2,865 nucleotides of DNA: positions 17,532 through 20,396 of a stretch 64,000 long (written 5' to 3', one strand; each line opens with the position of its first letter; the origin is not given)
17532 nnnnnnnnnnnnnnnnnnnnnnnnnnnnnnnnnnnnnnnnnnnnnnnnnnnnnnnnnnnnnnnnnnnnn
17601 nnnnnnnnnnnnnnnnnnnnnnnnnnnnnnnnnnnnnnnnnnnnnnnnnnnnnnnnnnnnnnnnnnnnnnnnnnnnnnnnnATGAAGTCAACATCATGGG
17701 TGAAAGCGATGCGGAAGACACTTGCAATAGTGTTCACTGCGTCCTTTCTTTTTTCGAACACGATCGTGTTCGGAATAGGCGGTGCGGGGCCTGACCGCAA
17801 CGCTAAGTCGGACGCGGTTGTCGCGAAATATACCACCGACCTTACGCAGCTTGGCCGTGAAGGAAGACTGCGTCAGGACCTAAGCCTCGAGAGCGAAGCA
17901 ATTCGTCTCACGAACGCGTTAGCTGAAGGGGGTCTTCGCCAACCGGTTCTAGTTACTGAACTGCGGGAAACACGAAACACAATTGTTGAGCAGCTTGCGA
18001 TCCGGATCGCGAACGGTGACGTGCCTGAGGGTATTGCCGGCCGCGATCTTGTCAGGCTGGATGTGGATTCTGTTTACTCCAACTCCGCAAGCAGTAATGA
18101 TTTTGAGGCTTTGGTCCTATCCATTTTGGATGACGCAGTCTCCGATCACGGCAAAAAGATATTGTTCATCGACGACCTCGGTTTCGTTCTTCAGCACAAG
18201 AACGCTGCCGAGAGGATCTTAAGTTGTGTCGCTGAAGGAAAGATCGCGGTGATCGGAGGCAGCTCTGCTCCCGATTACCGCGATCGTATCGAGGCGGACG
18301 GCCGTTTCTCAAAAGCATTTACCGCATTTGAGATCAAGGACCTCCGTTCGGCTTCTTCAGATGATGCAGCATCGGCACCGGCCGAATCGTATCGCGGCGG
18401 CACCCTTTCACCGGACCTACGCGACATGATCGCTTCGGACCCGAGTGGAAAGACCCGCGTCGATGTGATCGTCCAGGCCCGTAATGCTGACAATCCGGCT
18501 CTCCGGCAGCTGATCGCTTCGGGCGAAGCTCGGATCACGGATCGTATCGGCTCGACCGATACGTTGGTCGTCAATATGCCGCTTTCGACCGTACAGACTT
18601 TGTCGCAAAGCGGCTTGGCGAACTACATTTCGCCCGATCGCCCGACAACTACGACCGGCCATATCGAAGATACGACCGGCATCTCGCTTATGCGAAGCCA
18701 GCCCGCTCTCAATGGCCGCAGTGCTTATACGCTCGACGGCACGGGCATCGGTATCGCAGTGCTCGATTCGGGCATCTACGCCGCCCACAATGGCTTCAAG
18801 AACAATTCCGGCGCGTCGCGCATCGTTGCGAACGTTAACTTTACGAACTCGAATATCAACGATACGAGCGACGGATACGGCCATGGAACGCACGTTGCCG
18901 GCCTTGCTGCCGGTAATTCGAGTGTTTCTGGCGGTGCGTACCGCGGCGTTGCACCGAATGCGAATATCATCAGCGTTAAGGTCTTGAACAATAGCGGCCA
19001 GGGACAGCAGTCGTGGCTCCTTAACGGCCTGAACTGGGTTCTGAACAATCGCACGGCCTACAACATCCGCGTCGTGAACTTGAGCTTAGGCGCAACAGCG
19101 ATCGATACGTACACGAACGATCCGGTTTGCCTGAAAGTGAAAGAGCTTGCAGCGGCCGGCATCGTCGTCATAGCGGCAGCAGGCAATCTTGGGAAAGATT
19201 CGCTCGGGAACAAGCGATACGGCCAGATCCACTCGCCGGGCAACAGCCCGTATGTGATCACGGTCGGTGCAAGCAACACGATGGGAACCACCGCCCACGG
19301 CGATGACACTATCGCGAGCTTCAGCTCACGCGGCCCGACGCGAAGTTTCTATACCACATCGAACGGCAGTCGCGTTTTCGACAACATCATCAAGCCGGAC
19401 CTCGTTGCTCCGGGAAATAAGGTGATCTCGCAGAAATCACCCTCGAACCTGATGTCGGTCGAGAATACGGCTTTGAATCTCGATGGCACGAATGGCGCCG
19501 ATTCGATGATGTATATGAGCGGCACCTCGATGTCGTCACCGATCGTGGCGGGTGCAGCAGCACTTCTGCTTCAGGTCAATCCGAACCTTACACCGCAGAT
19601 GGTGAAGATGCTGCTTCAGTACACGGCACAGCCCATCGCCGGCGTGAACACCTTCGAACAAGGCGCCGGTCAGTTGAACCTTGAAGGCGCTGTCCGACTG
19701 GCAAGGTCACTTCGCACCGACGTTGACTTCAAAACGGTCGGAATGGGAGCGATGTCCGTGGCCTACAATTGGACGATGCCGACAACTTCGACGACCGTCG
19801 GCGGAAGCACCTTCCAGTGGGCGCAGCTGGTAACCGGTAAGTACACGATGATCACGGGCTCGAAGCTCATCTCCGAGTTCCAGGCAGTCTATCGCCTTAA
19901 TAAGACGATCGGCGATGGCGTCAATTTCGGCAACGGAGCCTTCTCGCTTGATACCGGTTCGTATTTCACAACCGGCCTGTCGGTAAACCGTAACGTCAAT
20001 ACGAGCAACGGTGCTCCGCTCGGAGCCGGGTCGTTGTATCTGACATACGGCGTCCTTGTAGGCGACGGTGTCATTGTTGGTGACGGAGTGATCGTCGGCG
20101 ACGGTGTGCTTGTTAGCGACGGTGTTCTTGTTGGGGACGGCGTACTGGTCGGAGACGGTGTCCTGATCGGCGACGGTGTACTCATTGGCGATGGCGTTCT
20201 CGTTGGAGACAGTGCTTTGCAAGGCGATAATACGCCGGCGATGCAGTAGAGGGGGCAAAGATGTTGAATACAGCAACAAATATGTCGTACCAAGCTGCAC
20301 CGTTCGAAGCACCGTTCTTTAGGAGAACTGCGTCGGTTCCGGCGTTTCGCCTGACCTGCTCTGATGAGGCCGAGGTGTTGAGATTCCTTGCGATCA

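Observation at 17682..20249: Secreted S8 subtilase carrying a catalytically dead Clp/Hsp100 NBD1-like module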

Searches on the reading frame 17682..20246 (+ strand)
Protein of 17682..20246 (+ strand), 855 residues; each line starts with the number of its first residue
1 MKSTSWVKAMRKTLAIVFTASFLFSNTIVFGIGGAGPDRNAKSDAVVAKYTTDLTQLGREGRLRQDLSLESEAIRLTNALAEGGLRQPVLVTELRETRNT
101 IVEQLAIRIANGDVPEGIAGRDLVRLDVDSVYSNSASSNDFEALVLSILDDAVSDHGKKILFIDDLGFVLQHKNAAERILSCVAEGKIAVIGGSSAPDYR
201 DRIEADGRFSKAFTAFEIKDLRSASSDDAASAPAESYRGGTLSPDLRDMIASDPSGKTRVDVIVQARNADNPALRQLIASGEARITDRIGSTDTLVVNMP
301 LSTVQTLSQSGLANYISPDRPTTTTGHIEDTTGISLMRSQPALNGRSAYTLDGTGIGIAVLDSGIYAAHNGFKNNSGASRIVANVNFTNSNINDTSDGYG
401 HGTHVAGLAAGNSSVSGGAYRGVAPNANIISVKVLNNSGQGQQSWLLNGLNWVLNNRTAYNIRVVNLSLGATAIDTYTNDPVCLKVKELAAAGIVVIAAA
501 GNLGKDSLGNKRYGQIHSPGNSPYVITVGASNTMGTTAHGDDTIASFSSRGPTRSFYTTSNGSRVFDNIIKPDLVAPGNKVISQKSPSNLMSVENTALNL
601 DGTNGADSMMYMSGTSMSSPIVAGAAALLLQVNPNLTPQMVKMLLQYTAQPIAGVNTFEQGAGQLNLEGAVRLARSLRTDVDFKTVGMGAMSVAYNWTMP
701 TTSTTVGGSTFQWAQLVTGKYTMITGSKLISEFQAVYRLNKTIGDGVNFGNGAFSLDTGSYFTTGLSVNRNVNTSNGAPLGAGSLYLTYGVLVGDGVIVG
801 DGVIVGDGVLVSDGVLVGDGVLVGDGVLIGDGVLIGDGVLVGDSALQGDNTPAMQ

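Call 3: search_protein_families(library=pfam, proteins=[window:17682-20246:+], max_evalue=1)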
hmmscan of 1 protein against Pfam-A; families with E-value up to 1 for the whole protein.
window:17682-20246:+ (855 aa): 5 families
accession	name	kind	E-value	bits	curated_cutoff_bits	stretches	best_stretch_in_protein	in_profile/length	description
PF00082.27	Peptidase_S8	-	8.3e-51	173.4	21.8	1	353-661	1-286/288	Subtilase family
PF00132.30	Hexapep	-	5.1e-07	29.6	27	2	813-842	6-35/36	Bacterial transferase hexapeptide (six repeats)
PF25084.1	LbH_EIF2B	-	0.00061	20.2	54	1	796-841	55-99/105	EIF2B subunit epsilon LbH domain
PF20078.4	DUF6473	-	0.062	12.9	27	1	459-503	61-105/274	Domain of unknown function (DUF6473)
PF05112.17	Baculo_p47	-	0.2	11.7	25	1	121-162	53-93/306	Baculovirus P47 protein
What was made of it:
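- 18408..18641 (+): I9-like propeptide (beta-alpha-beta-beta-alpha-beta), residues about 243-320. Pfam Inhibitor_I9 did not hit (call 3).
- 20049..20210 (+): C-terminal (GDGVLV)n hexapeptide repeats, residues 790-843. Pfam Hexapep, E 5e-7, 29.6 bits against a cut-off of 27 (call 3).
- On Hsp100/Clp AAA+ ATPases (ClpB/ClpA/ClpC): Pfam AAA and AAA_lid models do not hit (call 3).
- On Subtilases (MEROPS S8, Pfam PF00082): 173.4 bits against a cut-off of 21.8, E 8.3e-51 (call 3).
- On Peptidase inhibitor I9 propeptide (Pfam PF05922): There is no hit at E of 1 or below (call 3).
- Checked: Peptidase_S8 matches at 8e-51 (call 3).
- Pfam's I9 model does not recognise the propeptide-like domain (call 3), so classical processing is not guaranteed.
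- Tried and rejected: Pfam AAA, AAA_lid, Clp_N and Inhibitor_I9 gave no hits at E of 1 or below (call 3).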

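Call 4: search_protein_families(library=ncbifam, proteins=[window:17682-20246:+], max_evalue=1)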
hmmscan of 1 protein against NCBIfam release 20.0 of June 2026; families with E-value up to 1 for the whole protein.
window:17682-20246:+ (855 aa): 27 families (the best 25 are shown)
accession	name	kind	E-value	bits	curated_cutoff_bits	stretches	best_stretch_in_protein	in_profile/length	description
TIGR03921.1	T7SS_mycosin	equivalog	4.4e-33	114.9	278.75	1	352-673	11-287/353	type VII secretion-associated serine protease mycosin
TIGR03346.1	chaperone_ClpB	equivalog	1.2e-19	70.2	1232.1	1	44-215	153-330/853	ATP-dependent chaperone ClpB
NF008118.0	PRK10865.1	equivalog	4.1e-18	64.7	1417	1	46-214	160-334/857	ATP-dependent chaperone ClpB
NF042956.1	IteS_antiphage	equivalog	1.5e-14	53.2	900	1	358-650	259-534/747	S8 family anti-phage peptidase IteS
TIGR03345.1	VI_ClpV1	equivalog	2.6e-14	52.5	884.95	1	38-219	161-348/852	type VI secretion system ATPase TssH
NF008263.0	PRK11034.1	equivalog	4.9e-14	51.2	1350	1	39-220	161-348/758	ATP-dependent Clp protease ATP-binding subunit ClpA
NF033595.1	denti_PrtP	equivalog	5.8e-14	51.6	300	2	465-670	342-501/606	dentilisin complex serine proteinase subunit PrtP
NF033606.1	heat_AAA_ClpK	exception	6.3e-14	50.8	1900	1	46-214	264-440/949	heat shock survival AAA family ATPase ClpK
TIGR02639.1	ClpA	equivalog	3.9e-13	48.5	993.15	1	41-220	162-347/734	ATP-dependent Clp protease ATP-binding subunit ClpA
NF040809.1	germ_prot_CspBA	exception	4.8e-13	47.7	1250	3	395-520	718-839/1099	bifunctional germination protease/germinant receptor pseudoprotease CspBA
NF033607.0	disagg_AAA_ClpG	exception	5e-13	47.9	1900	1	45-214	242-419/932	AAA family protein disaggregase ClpG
NF049966.1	QH_SP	equivalog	3.4e-11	42.9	165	1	358-504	2-126/219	subtilisin-like serine protease QhpE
NF040553.1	SGO_0316_fam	subfamily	9.2e-11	40.1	1400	2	389-534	349-502/1486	SGO_0316/SGO_0317 family LPXTG-anchored serine peptidase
NF040808.2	CspC_non_triad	exception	9.9e-11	40.7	675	2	386-507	154-281/556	bile acid germinant receptor pseudoprotease CspC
TIGR03895.1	protease_PatA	subfamily_domain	3.6e-07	29.3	421.05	2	599-676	146-230/606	PatA/PatG family cyanobactin maturation protease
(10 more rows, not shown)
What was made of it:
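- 17814..18332 (+): ATPase-dead ClpB/Hsp100 NBD1 large (alpha/beta) subdomain, residues 45-217. TIGR03346 ClpB, E 1.2e-19 (call 4).
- Checked: Residues 44-215 match ClpB models: NCBIfam TIGR03346, E 1.2e-19, ClpB positions 153-330 (call 4).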

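Call 10: find_homologous_proteins(query=window:17682-20246:+, max_evalue=1e-10)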
Query window:17682-20246:+ (855 aa): 3027 proteins with E <= 1e-10 among 8000 candidates; the best 120 are listed.
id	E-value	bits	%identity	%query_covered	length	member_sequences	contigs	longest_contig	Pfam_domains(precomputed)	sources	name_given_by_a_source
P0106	0.0e+0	1133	94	65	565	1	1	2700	PF00082.28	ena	-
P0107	0.0e+0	1042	58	99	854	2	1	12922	PF00082.28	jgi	jgi:subtilisin family serine protease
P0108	2.4e-285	967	58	90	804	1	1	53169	PF00082.28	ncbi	-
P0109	1.2e-278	945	59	87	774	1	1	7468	PF00082.28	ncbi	-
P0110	1.9e-275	934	57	91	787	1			PF00082.28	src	-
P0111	7.4e-275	932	58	89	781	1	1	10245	PF00082.28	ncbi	-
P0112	2.9e-253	861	55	85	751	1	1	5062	PF00082.28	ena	-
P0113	9.5e-249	846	55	85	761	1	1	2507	PF00082.28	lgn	-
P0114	6.2e-243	827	48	96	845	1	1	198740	PF00082.28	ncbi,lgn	-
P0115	5.1e-241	820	50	95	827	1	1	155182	PF00082.28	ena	-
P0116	1.6e-240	819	56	79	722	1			PF00082.28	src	-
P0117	2.1e-240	818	52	87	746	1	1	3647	PF00082.28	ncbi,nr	ncbi:MAG TPA: S8 family serine peptidase, partial [Pyrinomonadaceae bacterium]|nr:S8 family serine p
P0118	2.7e-230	785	49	92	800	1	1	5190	PF00082.28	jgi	jgi:subtilisin family serine protease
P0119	3.8e-226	771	48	95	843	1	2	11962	PF00082.28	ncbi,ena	-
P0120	4.2e-226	771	47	95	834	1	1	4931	PF00082.28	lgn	-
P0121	6.4e-226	771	47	94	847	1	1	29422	PF00082.28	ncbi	-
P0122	4.1e-225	768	58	71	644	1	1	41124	PF00082.28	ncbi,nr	ncbi:MAG: S8 family serine peptidase [Acidobacteria bacterium]|nr:S8 family serine peptidase [Acidob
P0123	5.3e-224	764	47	99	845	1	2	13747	PF00082.28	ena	-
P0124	1.0e-223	763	46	99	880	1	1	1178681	PF23569.2,PF00082.28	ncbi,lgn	-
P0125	5.0e-223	761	45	93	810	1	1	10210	PF00082.28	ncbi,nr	ncbi:MAG: S8 family serine peptidase, partial [Acidobacteriota bacterium]|nr:S8 family serine peptid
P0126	6.8e-223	761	47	99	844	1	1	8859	PF00082.28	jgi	jgi:subtilisin family serine protease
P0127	7.8e-223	760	56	75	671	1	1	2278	PF23569.2,PF00082.28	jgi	jgi:subtilisin family serine protease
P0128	8.0e-223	760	46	97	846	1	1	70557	PF00082.28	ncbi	-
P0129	7.4e-222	757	48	91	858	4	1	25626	PF00082.28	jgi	jgi:subtilisin family serine protease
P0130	1.7e-220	753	47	99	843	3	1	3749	PF23569.2,PF00082.28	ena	-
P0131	2.1e-219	749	47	95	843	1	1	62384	PF00082.28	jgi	jgi:serine protease AprX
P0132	6.3e-219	747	48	86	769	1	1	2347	PF00082.28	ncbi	ncbi:MAG: S8 family serine peptidase, partial [Acidobacteriota bacterium]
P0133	3.1e-218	745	57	72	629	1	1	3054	PF00082.28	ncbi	ncbi:MAG: S8 family serine peptidase, partial [Acidobacteriota bacterium]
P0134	4.8e-213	728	58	70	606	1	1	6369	PF00082.28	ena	-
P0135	2.3e-210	719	60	65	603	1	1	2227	PF23569.2,PF00082.28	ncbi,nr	ncbi:MAG TPA: S8 family serine peptidase, partial [Pyrinomonadaceae bacterium]|nr:S8 family serine p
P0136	4.0e-208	712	47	86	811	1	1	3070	PF00082.28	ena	-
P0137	1.1e-206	707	45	95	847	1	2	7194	PF00082.28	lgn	-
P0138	4.8e-205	702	49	83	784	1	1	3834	PF00082.28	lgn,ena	-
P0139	8.2e-197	674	54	70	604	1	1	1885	PF00082.28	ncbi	ncbi:MAG TPA: S8 family serine peptidase, partial [Pyrinomonadaceae bacterium]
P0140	6.0e-193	661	63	58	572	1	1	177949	PF00082.28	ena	-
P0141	6.6e-193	661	52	75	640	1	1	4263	PF00082.28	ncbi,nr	ncbi:MAG TPA: S8 family serine peptidase, partial [Pyrinomonadaceae bacterium]|nr:S8 family serine p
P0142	8.4e-185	635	56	61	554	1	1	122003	PF00082.28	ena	-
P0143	9.9e-185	634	42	95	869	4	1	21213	PF00132.31,PF23569.2,PF00082.28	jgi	jgi:serine protease AprX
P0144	2.8e-184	633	43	92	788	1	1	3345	PF00082.28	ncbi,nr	ncbi:MAG TPA: S8 family serine peptidase, partial [Pyrinomonadaceae bacterium]|nr:S8 family serine p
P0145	3.6e-183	629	54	65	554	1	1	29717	PF00082.28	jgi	jgi:serine protease AprX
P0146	1.1e-180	621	43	93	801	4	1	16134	PF00082.28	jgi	jgi:subtilisin family serine protease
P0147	3.5e-177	609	42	92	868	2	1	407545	PF23569.2,PF00082.28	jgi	jgi:serine protease AprX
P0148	1.3e-176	607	41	100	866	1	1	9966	PF23569.2,PF00082.28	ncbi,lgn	-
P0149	1.4e-175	604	57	60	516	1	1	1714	PF00082.28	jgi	-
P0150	3.3e-175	603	57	62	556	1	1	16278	PF00082.28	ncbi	-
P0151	4.6e-174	599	40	95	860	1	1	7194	PF00082.28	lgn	-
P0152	1.1e-173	598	41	97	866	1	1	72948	PF00132.31,PF23569.2,PF00082.28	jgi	jgi:subtilisin family serine protease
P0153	8.6e-173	595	42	95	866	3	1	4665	PF00082.28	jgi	jgi:serine protease AprX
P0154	2.0e-172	594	42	91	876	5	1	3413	PF23569.2,PF00082.28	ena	-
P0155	4.6e-172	592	42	95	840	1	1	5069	PF23569.2,PF00082.28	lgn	-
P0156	6.1e-172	592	42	95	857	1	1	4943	PF00082.28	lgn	-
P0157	8.6e-172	592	40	96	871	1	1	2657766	PF23569.2,PF00082.28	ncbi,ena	-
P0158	8.9e-172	591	41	90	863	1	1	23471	PF00082.28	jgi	jgi:serine protease AprX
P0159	4.2e-171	589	48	72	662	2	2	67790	PF00132.31,PF25087.2,PF00082.28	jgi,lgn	-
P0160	8.0e-171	588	40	98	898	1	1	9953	PF23569.2,PF25084.2,PF00082.28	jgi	jgi:subtilisin family serine protease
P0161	1.2e-170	588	40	94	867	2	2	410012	PF25084.2,PF00082.28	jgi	-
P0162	2.5e-170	587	42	96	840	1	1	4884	PF00082.28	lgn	-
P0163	5.8e-170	585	40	95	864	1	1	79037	PF23569.2,PF00082.28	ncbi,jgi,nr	ncbi:MAG: serine protease AprX [Acidobacteriota bacterium]|jgi:subtilisin family serine protease|nr:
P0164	2.5e-169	583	38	96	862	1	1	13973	PF00082.28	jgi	jgi:serine protease AprX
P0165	3.1e-168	580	41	90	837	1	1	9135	PF00082.28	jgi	-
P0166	1.6e-167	577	40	92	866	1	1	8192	PF00082.28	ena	-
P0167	1.8e-167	577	42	88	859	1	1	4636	PF00082.28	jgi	jgi:subtilisin family serine protease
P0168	1.9e-167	577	39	99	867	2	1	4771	PF00082.28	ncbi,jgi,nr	ncbi:MAG: serine protease AprX [Acidobacteriota bacterium]|jgi:subtilisin family serine protease|nr:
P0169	4.1e-167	576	42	89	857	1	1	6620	PF00082.28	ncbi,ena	-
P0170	5.4e-167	576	39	99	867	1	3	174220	PF00082.28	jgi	jgi:serine protease AprX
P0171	1.4e-166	574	52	59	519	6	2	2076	PF23569.2,PF00082.28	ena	-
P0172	1.5e-166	574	40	92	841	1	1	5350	PF00082.28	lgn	-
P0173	5.2e-166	572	41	99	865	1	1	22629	PF00004.36,PF00082.28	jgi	jgi:serine protease AprX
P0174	2.4e-165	570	48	73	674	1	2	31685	PF25084.2,PF00082.28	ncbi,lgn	-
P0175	2.4e-165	570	42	91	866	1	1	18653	PF00082.28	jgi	jgi:serine protease AprX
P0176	7.6e-165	569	42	89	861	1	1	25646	PF00082.28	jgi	jgi:serine protease AprX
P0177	1.2e-164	568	41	93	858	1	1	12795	PF00132.31,PF23569.2,PF00082.28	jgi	-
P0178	1.9e-164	567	39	99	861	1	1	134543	PF00082.28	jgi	jgi:serine protease AprX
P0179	1.1e-163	565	39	99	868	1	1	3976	PF23569.2,PF00082.28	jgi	jgi:subtilisin family serine protease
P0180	4.4e-163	563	41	86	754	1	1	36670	PF00082.28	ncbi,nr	ncbi:MAG TPA: S8 family serine peptidase, partial [Pyrinomonadaceae bacterium]|nr:S8 family serine p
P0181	9.0e-163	562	39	98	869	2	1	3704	PF23569.2,PF00082.28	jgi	jgi:subtilisin family serine protease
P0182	9.5e-163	562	40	96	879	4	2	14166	PF00082.28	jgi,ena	-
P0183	9.9e-163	562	47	73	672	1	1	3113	PF00082.28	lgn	-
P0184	9.8e-162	558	44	81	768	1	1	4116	PF00082.28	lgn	-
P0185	1.2e-161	558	49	66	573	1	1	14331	PF23569.2,PF00082.28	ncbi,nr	ncbi:MAG TPA: S8 family serine peptidase, partial [Pyrinomonadaceae bacterium]|nr:S8 family serine p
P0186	1.3e-161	558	47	70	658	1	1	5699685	PF00082.28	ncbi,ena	-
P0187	1.6e-160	554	40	95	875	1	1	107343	PF23569.2,PF00082.28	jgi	jgi:serine protease AprX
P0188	1.9e-160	554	46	70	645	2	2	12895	PF00082.28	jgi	jgi:serine protease AprX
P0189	2.7e-160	553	48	74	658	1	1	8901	PF00082.28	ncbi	ncbi:MAG: S8 family serine peptidase [Pyrinomonadaceae bacterium]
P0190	5.4e-160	552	46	74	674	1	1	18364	PF00082.28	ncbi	ncbi:MAG TPA: S8 family peptidase [Pyrinomonadaceae bacterium]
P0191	5.5e-160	552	46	73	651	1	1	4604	PF00082.28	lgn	-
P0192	1.4e-159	551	47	74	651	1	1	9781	PF00082.28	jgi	jgi:serine protease AprX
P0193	2.1e-159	551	49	69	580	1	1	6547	PF00082.28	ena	-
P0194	2.9e-159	550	49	65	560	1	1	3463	PF00082.28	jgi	-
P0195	1.5e-158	548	48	70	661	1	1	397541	PF00082.28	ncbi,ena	-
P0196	3.6e-158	546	47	66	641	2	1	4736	PF00082.28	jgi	-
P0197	4.3e-158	546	51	58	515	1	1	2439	PF23569.2,PF00082.28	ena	-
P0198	4.6e-158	546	50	67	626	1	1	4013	PF00082.28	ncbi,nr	ncbi:MAG TPA: S8 family serine peptidase, partial [Pyrinomonadaceae bacterium]|nr:S8 family serine p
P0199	9.6e-158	545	45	72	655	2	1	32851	PF00082.28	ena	-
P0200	1.8e-157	544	48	73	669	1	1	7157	PF00082.28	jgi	jgi:serine protease AprX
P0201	5.0e-157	543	40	90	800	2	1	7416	PF00082.28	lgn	-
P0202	1.7e-156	541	48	70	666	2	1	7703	PF00082.28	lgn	-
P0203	2.8e-156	540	41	85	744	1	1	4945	PF00082.28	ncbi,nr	ncbi:MAG TPA: S8 family serine peptidase, partial [Pyrinomonadaceae bacterium]|nr:S8 family serine p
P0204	3.4e-156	540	48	68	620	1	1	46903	PF00082.28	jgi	jgi:subtilisin family serine protease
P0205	4.3e-156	540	46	74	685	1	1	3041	PF00082.28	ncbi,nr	ncbi:MAG TPA: S8 family serine peptidase, partial [Pyrinomonadaceae bacterium]|nr:S8 family serine p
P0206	2.5e-155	537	49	66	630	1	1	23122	PF00082.28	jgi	jgi:subtilisin family serine protease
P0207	3.6e-155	537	49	68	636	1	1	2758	PF00082.28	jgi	-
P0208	4.2e-155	536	54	56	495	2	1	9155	PF00082.28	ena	-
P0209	1.2e-154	535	49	68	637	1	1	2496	PF00082.28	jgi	jgi:serine protease AprX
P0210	3.3e-154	533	46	72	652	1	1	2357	PF00082.28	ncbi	ncbi:MAG TPA: S8 family serine peptidase [Pyrinomonadaceae bacterium]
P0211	4.1e-154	533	46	74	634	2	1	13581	PF00082.28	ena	-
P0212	6.1e-154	532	45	72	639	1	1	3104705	PF00082.28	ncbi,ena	-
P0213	2.0e-153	531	47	72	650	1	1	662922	PF00082.28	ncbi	ncbi:MAG: S8 family peptidase [Pyrinomonadaceae bacterium]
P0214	3.1e-153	530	47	74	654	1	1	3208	PF00132.31,PF00082.28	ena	-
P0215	3.4e-153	530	45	72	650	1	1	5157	PF00082.28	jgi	-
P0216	3.4e-153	530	46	71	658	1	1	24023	PF00082.28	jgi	jgi:subtilisin family serine protease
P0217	4.0e-153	530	48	67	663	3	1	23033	PF00082.28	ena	-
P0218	6.1e-153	529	47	69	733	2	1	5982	PF00041.28,PF00082.28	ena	-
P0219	8.8e-153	529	48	68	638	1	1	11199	PF00082.28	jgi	-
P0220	1.3e-152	528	41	84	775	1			PF00082.28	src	-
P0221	1.2e-151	525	48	68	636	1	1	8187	PF00082.28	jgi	jgi:serine protease AprX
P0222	2.7e-151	524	45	74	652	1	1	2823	PF00082.28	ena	-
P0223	5.6e-151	523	47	69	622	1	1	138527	PF00082.28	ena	-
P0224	5.7e-151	523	49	65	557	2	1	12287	PF00132.31,PF00082.28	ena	-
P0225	6.4e-151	522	49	65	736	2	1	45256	PF00041.28,PF00082.28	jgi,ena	-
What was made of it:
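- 17682..20249 (+): Gene for the 855-aa pre-pro-subtilase (stop codon included). Full-length homologs of 840-880 aa cover 95-99% of it (call 10).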

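Call 29: find_encoding_contigs(protein=window:17682-20246:+, flank=6000, max_places=3)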
Protein window:17682-20246:+ (855 aa): 25 contigs read that carry it; 3 places shown.
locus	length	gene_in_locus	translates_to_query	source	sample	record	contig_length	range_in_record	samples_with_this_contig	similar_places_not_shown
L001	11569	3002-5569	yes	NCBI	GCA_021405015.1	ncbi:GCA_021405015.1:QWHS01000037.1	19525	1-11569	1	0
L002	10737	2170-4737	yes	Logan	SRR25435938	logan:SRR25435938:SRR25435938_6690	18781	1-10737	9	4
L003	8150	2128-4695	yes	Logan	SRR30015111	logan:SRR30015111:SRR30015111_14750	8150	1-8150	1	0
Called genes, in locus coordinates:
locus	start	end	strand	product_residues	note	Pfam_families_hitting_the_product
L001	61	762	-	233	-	-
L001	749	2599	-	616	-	PF13517:FG-GAP_3 (faint)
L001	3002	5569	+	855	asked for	-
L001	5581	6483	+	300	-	PF00583:Acetyltransf_1 (weak), PF13673:Acetyltransf_10 (faint), PF13508:Acetyltransf_7 (weak)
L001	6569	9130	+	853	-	PF08447:PAS_3, PF00990:GGDEF, PF00563:EAL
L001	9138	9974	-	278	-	PF02401:LYTB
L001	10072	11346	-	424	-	PF00271:Helicase_C (faint), PF08148:DSHCT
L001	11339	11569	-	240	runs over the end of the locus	PF03309:Pan_kinase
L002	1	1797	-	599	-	?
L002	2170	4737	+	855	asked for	-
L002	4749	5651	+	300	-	PF00583:Acetyltransf_1 (weak), PF13673:Acetyltransf_10 (faint), PF13508:Acetyltransf_7 (weak)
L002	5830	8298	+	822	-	PF08447:PAS_3, PF00990:GGDEF, PF00563:EAL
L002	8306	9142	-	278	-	PF02401:LYTB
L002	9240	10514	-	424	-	PF00271:Helicase_C (faint), PF08148:DSHCT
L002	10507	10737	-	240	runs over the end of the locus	PF03309:Pan_kinase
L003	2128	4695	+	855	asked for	-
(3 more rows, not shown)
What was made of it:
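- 17682..20249 (+): The identical 855-aa product is called on NCBI MAG GCA_021405015.1 and on 25 or more Logan contigs (call 29).
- Checked: NCBI and Logan gene calls give exactly this 855-aa product (call 29).
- Public gene calls use it (call 29).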
